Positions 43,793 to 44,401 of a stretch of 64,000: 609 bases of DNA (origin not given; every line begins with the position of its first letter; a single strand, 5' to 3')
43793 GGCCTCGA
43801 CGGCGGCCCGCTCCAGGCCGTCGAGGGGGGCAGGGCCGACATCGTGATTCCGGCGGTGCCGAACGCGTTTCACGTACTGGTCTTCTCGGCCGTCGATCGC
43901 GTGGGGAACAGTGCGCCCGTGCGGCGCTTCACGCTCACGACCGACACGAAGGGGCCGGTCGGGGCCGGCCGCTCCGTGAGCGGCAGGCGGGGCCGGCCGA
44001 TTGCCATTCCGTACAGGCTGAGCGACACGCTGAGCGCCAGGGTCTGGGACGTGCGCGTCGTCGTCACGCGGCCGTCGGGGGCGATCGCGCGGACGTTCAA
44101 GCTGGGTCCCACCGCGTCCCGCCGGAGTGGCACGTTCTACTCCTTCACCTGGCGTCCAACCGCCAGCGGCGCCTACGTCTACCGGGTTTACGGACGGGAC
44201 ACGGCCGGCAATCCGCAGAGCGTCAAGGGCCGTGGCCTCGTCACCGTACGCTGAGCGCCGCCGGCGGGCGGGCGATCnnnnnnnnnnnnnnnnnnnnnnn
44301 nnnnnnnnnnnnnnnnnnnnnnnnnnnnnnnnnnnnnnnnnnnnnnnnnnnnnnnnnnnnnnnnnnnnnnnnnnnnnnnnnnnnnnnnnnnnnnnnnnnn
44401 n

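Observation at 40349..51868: Three secreted proteases of two unrelated families end in the same ~100-aa basic domain: candidate lineage-specific surface-sorting signal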

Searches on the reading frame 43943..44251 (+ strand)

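Call 6: search_protein_families(library=pfam, proteins=[window:43943-44251:+], max_evalue=10)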
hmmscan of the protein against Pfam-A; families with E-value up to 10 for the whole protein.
seq(103 aa): 2 families
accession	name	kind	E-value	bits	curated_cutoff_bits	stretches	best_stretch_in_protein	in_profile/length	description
PF07495.19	Y_Y_Y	-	0.066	13.6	26.6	1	64-93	28-55/65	Y_Y_Y domain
PF19077.6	Big_13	-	0.21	12.5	27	1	53-95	52-94/102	Bacterial Ig-like domain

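Call 58: search_protein_families(library=ncbifam, proteins=[window:43943-44251:+], max_evalue=10)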
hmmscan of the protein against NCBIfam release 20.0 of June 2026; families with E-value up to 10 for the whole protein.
window:43943-44251:+ (103 aa): 0 families
